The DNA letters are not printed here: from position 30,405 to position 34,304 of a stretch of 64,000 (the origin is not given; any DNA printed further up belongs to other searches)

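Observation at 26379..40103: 13.7-kb self-contained operon built around two giant, oppositely charged ORFs with no recognisable catalytic domain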

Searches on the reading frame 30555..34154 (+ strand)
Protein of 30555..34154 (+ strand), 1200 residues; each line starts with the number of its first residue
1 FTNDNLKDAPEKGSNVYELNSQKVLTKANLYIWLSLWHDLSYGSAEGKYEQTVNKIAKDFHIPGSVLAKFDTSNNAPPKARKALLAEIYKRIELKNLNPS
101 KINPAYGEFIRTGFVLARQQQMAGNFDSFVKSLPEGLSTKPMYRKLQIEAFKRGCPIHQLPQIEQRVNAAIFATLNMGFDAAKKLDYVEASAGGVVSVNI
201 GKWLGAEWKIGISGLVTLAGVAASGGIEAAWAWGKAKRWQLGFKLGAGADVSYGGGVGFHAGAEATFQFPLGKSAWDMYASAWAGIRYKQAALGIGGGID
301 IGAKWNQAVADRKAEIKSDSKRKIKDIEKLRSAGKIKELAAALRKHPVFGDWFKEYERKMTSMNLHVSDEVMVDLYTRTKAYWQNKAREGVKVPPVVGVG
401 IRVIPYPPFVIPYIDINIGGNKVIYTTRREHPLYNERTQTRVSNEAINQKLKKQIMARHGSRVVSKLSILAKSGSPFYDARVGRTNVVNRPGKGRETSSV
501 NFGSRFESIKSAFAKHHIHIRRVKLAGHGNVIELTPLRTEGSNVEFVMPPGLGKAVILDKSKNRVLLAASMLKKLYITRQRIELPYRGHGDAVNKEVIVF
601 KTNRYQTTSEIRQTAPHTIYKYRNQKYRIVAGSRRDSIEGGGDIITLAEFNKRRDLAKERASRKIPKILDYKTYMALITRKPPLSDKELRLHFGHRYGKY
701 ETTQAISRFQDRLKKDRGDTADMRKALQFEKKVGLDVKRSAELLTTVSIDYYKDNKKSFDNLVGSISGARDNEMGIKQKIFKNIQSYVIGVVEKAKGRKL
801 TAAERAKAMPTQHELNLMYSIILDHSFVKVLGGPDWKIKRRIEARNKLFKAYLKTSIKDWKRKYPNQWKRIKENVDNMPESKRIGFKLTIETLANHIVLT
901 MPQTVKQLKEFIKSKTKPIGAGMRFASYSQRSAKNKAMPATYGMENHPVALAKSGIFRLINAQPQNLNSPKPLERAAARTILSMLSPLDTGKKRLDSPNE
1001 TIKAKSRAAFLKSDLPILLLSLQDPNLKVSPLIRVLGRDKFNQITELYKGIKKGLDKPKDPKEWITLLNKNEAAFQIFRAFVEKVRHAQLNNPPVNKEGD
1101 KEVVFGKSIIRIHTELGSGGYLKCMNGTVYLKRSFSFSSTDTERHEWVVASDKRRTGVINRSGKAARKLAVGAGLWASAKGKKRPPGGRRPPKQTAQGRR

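Call 64: search_protein_representatives(alignment_id=A5)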
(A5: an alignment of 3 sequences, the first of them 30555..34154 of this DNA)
Query: 3 sequences, 1198 profile positions. Proteins with E-value up to 0.001 (for the whole library): 23; up to 1e-10: 17; up to 1e-30: 14. The best 23 are listed.
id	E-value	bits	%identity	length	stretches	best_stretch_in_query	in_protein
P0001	0.0e+00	2718.1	-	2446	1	1-1198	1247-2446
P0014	1.8e-155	535.9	-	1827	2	11-655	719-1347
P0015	1.3e-153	529.7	-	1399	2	12-659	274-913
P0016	1.1e-132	460.4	-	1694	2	11-664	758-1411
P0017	1.2e-127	443.7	-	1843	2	5-665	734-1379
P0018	1.2e-108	380.8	-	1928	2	13-630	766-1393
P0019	4.2e-96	339.2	-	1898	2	12-655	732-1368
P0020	7.8e-92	325.1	-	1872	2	10-657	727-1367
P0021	8.5e-78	278.6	-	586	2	711-1184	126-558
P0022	3.9e-77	276.4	-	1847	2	806-1186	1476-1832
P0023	3.1e-76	273.4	-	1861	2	694-1196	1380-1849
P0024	3.9e-48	180.4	-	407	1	807-1190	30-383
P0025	2.5e-45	171.1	-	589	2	713-1190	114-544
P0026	1.3e-33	132.3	-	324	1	885-1197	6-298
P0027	1.1e-30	122.6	-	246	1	962-1197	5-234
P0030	2.3e-10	55.3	-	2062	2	204-637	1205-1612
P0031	8.1e-09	50.1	-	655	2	1005-1127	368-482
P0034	7.5e-07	43.6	-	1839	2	1005-1157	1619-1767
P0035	1.9e-05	39.0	-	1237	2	996-1127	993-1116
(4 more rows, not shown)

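Call 65: search_protein_families(library=pfam, proteins=[P0030, P0031, P0034, P0035, P0014, P0018], max_evalue=0.01)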
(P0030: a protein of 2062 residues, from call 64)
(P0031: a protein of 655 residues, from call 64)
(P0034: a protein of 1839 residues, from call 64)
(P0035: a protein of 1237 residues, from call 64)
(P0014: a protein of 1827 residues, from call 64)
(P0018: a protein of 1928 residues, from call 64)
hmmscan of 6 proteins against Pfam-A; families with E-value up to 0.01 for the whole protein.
P0030 (2062 aa): 0 families

P0031 (655 aa): 0 families

P0034 (1839 aa): 0 families

P0035 (1237 aa): 0 families

P0014 (1827 aa): 0 families

P0018 (1928 aa): 0 families
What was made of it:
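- On Any curated protein family (Pfam-A, NCBIfam, PHROGs, PADLOC): Distant homologues also have none (call 65).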

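Call 67: find_encoding_contigs(protein=P0034, flank=10000, max_places=2)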
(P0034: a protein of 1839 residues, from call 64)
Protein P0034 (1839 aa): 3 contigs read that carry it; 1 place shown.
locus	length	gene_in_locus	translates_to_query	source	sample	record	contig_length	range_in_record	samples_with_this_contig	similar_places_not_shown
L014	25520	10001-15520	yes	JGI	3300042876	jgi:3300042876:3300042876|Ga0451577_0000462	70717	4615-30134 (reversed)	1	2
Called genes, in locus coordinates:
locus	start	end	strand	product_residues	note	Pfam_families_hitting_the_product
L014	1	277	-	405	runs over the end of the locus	PF00482:T2SSF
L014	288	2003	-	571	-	PF05157:MshEN, PF00437:T2SSE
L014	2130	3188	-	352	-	PF00953:Glycos_transf_4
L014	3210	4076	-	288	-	PF01509:TruB_N, PF16198:TruB_C_2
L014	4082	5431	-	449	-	PF08245:Mur_ligase_M, PF02875:Mur_ligase_C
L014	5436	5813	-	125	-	PF01687:Flavokinase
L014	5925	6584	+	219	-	-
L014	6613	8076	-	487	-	PF04932:Wzy_C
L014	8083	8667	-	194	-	PF02482:Ribosomal_S30AE, PF16321:Ribosom_S30AE_C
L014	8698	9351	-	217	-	PF00121:TIM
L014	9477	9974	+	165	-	-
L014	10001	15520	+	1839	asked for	-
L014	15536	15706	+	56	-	-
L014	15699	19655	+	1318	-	-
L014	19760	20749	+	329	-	PF06144:DNA_pol3_delta, PF21694:DNA_pol3_delta_C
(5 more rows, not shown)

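Call 68: find_encoding_contigs(protein=P0030, flank=10000, max_places=2)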
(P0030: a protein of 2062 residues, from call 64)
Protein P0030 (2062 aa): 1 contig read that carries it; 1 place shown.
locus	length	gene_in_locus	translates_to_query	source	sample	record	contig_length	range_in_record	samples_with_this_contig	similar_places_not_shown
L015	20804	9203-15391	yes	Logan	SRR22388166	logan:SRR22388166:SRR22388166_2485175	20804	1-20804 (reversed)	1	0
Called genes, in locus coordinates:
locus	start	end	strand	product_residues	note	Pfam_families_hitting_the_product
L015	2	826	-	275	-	?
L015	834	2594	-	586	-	PF01807:Zn_ribbon_DnaG, PF08275:DNAG_N, PF01751:Toprim, PF13662:Toprim_4, PF13155:Toprim_2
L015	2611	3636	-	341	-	PF00953:Glycos_transf_4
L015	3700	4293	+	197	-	-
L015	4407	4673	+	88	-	-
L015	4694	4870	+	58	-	-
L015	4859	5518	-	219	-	PF01509:TruB_N, PF16198:TruB_C_2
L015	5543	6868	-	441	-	PF08245:Mur_ligase_M, PF02875:Mur_ligase_C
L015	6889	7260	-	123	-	PF01687:Flavokinase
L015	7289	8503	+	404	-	PF04932:Wzy_C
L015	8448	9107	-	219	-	PF00121:TIM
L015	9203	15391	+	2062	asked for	-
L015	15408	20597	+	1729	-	-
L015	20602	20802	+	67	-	?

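Call 87: predict_structure(alignment_id=A7)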
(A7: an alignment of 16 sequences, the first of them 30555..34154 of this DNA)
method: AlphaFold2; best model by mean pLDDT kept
length: 1200 residues; sequences in the alignment: 16
mean_pLDDT: 66.2   pTM: 0.41
mean pLDDT of the five models: 66.2, 62.1, 61.8, 59.7, 58.9
residues with pLDDT >= 90: 44; 70-90: 598; 50-70: 277; < 50: 281
segments of 3 or more residues with pLDDT < 50: 1-18, 166-198, 291-293, 406-408, 419-494, 585-591, 634-640, 663-678, 680-682, 687-705, 730-737, 767-771, 929-940, 945-950, 1142-1165, 1172-1200
pLDDT, mean of each block of 10 residues (from residue 1): 40 38 78 86 79 87 83 82 87 76 71 64 55 58 60 55 49 26 30 42 59 49 67 69 73 55 77 76 65 61 77 78 79 78 80 82 71 73 68 75 60 60 37 39 41 38 26 25 27 59 79 87 72 84 81 75 82 77 49 75 75 75 82 45 76 65 41 47 46 32 50 82 75 48 76 81 57 65 87 87 79 70 70 75 76 79 78 77 73 87 83 74 62 39 49 62 81 85 80 82 86 85 75 88 93 78 87 93 87 61 79 84 72 76 32 34 49 35 27 33
secondary structure, 60 per line:
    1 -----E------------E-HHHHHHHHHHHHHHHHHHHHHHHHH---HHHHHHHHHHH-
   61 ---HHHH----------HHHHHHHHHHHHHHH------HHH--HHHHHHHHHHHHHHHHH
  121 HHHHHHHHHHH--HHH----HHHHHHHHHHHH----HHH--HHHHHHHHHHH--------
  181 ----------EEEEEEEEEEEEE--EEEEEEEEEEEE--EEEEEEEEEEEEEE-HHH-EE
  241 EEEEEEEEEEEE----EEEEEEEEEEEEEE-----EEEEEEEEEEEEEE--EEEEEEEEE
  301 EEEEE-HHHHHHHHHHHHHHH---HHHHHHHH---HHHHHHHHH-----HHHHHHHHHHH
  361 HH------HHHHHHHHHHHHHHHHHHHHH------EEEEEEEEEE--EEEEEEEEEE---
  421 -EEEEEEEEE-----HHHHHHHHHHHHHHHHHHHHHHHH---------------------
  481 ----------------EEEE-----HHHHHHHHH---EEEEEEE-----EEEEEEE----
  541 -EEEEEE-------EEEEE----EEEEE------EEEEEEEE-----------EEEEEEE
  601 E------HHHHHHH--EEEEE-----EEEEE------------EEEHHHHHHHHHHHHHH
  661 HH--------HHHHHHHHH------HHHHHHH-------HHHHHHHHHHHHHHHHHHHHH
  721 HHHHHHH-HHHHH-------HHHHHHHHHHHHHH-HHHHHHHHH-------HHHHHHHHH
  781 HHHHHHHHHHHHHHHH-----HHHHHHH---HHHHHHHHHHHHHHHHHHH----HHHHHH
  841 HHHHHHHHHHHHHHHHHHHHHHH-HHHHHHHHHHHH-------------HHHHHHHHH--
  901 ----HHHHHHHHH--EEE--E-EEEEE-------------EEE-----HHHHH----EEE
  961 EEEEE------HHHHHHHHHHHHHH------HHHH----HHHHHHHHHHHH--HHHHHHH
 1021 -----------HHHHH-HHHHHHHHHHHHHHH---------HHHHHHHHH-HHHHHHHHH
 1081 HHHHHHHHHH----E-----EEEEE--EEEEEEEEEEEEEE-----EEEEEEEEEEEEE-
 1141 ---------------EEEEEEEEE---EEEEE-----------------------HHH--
elements in order (helices of 4 or more, strands of 3 or more residues): H21-45 H49-59 H64-67 H78-92 H104-131 H141-152 H162-172 E191-203 E206-217 E220-233 E239-252 E257-270 E276-289 E292-305 H307-321 H325-332 H336-344 H350-362 H369-389 E396-405 E408-417 E422-430 H436-459 E497-500 H506-514 E518-524 E530-536 E542-547 E555-559 E564-568 E575-582 E594-601 H608-614 E617-621 E627-631 E644-646 H647-662 H671-679 H686-692 H700-727 H729-733 H741-754 H756-764 H772-796 H802-808 H812-830 H835-863 H865-876 H890-898 H905-913 E916-918 E923-927 E941-943 H949-953 E958-965 H972-985 H992-995 H1000-1011 H1014-1020 H1032-1036 H1038-1052 H1062-1070 H1072-1090 E1101-1105 E1108-1121 E1127-1139 E1156-1164 E1168-1172
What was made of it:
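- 31125..31469 (+): Gly/Ala/Trp-rich block (residues 1437-1551), modelled as a meander of seven long antiparallel beta-strands. Candidate membrane-interacting element. AF2 model (call 87).
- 32043..32492 (+): Most conserved beta-rich domain of the giant (residues ~1743-1892). Modelled as beta-rich with pLDDT 75-87 (call 87).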

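Call 90: fold_search(model_id=the predicted structure, library=pdb)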
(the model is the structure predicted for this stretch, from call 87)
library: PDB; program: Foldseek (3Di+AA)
matches with E <= 10: 380; with E <= 0.001: 0
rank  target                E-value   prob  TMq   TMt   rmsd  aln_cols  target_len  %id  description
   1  9p1u_F                2.1e-01  0.97  0.08  0.17   6.7       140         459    8  beta-barrel assembly machine from Escherichia coli in an late state of LptD assembly (released 2026-03-11)
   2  5o68_F                2.3e-01  1.00  0.09  0.36   4.4       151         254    9  Crystal Structure of the Pseudomonas functional amyloid secretion protein FapF - R157A mutant (released 2017-08-23)
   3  8uzl_D                2.8e-01  0.89  0.07  0.36   6.2       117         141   13  Designed Transmembrane beta-barrel- TMB10_163 (released 2024-07-17)
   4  4n75_B                3.0e-01  0.98  0.08  0.22   7.4       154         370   12  Structural Basis of BamA-mediate Outer Membrane Protein Biogenesis (released 2014-04-16)
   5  6qgy_A                3.1e-01  0.99  0.08  0.23   7.0       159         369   12  Crystal structure of E.coli BamA beta-barrel in complex with nanobody B12 (released 2019-06-26)
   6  2hdf                  3.2e-01  0.94  0.08  0.14   9.4       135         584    7  Crystal structure of the Colicin I receptor Cir from E.coli (released 2007-05-08)
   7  7cyz_A                3.2e-01  0.51  0.05  0.14  16.1       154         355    7  The structure of human ORP3 OSBP-related domain (released 2020-10-28)
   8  6qgy_C                3.4e-01  0.99  0.08  0.23   4.7       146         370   13  Crystal structure of E.coli BamA beta-barrel in complex with nanobody B12 (released 2019-06-26)
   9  6qgw_A                3.7e-01  0.99  0.08  0.23   5.3       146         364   13  Crystal structure of E.coli BamA beta-barrel in complex with nanobody E6 (released 2019-06-26)
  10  5iv9_A                3.7e-01  0.91  0.07  0.11   7.0       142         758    8  The LPS Transporter LptDE from Klebsiella pneumoniae, full-length (released 2016-05-18)
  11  4rhb_A                4.0e-01  0.80  0.06  0.12  12.4       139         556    9  Crystal structure of the lipopolysaccharide assembly complex LptD-LptE from the Escherichia coli outer membrane (released 2015-08-26)
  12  9oqa                  4.0e-01  0.16  0.06  0.11  21.2       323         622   12  Cryo-EM structure of AaaA, a Pseudomonas Aeruginosa autotransporter (released 2025-08-13)
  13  9i98_A                4.2e-01  0.97  0.08  0.15   6.4       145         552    9  Cryo-EM structure of Shigella flexneri LptDE bound by a Bicyclic peptide molecule (Compound 13) (released 2025-10-15)
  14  6ehd                  4.4e-01  1.00  0.08  0.27   5.4       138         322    8  OmpT (in-vitro folded), an outer membrane protein of Vibrio cholerae (released 2018-04-25)
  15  6qgx_A                4.4e-01  0.97  0.08  0.22   5.2       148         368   14  Crystal structure of E.coli BamA beta-barrel in complex with nanobody F7 (released 2019-06-26)
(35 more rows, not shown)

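Call 91: fold_search(model_id=the predicted structure, library=viral)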
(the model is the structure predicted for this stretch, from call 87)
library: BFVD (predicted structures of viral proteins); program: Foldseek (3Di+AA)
matches with E <= 10: 307; with E <= 0.001: 0
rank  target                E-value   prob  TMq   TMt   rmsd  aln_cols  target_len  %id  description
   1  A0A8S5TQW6            4.1e-02  0.60  0.06  0.19  27.1       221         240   12  Uncharacterized protein [Myoviridae sp. ctY1522]
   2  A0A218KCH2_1          5.1e-02  0.08  0.06  0.05  46.5       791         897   10  (no name in the UniProt tables at hand)
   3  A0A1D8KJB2            1.8e-01  0.99  0.07  0.42  14.6       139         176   18  Cyanophage outer membrane protein-like beta-barrel domain-containing protein [Synechococcus phage S-CAM3]
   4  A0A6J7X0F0            2.2e-01  0.95  0.08  0.36  21.8       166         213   13  Uncharacterized protein [uncultured Caudovirales phage]
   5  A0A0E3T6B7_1          2.2e-01  0.05  0.06  0.06  35.5       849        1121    9  Tape measure protein [Bacillus phage Stills]
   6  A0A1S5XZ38            2.3e-01  0.35  0.05  0.24  20.4       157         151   10  (no name in the UniProt tables at hand)
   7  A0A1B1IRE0            2.3e-01  0.09  0.06  0.08  33.7       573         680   12  (no name in the UniProt tables at hand)
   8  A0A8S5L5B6            3.4e-01  0.05  0.03  0.08  33.3       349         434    9  Maturation protein [ssRNA phage SRR7976299_15]
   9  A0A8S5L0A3            3.4e-01  0.04  0.05  0.09  28.0       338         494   11  Maturation protein [ssRNA phage SRR5467090_5]
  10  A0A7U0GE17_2          3.5e-01  0.91  0.07  0.07   8.0       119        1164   13  (no name in the UniProt tables at hand)
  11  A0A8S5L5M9            4.6e-01  0.04  0.04  0.08  30.5       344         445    8  Maturation protein [ssRNA phage SRR7976325_16]
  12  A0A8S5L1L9            4.8e-01  0.02  0.03  0.06  41.5       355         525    8  Maturation protein [ssRNA phage Zoerhiza.1_16]
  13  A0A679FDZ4            5.1e-01  0.09  0.04  0.09  33.1       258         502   18  Phage tail fiber protein [Cronobacter phage vB_CsaP_009]
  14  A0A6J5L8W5            5.3e-01  0.80  0.06  0.35  16.3       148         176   16  Uncharacterized protein [uncultured Caudovirales phage]
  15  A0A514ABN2            5.5e-01  0.96  0.07  0.44  14.9       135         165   12  (no name in the UniProt tables at hand)
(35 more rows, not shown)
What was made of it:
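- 31125..31469 (+): Local Foldseek hits to BamA, FapF, LptD, OmpT and designed TM barrels at E 0.2-1 (calls 90, 91).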

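Call 97: find_related_loci(query=A3, collection=genome_contigs, flank=10000)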
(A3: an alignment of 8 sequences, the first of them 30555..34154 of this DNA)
Query A3 (1200 aa) in genome_contigs; peptide patterns used: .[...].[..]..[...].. (x = any residue, [..] = any of these).
21 stretches matched a pattern; 10 encode a relative of the query (tblastn E <= 1e-3); 10 distinct loci.
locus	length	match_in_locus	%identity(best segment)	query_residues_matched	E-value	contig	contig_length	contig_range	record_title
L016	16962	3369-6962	86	1-1200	0e+0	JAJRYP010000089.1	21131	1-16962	MAG: Patescibacteria group bacterium isolate Dive96_bin3.358 k141_2574883, whole genome shotgun sequence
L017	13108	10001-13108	32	12-1138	1e-154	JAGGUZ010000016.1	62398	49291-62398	MAG: bacterium isolate AUK087 PB_MBMC_041_c_000000000006, whole genome shotgun sequence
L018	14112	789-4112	30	12-1197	5e-123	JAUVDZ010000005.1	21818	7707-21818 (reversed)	MAG: Candidatus Peregrinibacteria bacterium isolate CSMAG_310 CSMAG_310_k141_1223615_length_21818_cov_7.0000, whole geno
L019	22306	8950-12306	27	12-1175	1e-106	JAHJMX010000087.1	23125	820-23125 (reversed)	MAG: Patescibacteria group bacterium isolate Old_saline.mb.71 Old_saline.mb.71_k141_821376, whole genome shotgun sequenc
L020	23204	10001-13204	30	14-1193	6e-125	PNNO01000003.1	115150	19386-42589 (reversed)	MAG: bacterium isolate SW.3.65 SW_1000070_115150, whole genome shotgun sequence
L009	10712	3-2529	32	291-1199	3e-105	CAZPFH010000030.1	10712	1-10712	MAG TPA_asm: uncultured Candidatus Peribacteria bacterium isolate SRP332253_co1_95 genome assembly, contig: NODE_10399_l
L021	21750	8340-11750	28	13-1199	3e-95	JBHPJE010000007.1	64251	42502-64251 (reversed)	Patescibacteria group bacterium isolate SAG AM-312-L06 AM-312-L06_NODE_7, whole genome shotgun sequence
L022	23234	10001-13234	27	28-1198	3e-83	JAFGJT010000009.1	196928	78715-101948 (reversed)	MAG: Candidatus Peregrinibacteria bacterium isolate Zod_Metabat.293 k87_6013803, whole genome shotgun sequence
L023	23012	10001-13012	27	84-1186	3e-84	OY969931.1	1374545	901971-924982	MAG: uncultured bacterium isolate MFD02416.bin.c.2 genome assembly, chromosome: 1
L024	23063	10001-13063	26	44-1176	2e-73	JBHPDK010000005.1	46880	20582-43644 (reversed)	Patescibacteria group bacterium isolate SAG AM-311-A13 NODE_5_length_46880_cov_31.326770, whole genome shotgun sequence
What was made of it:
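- Tried and rejected: A3 was used instead (call 97).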
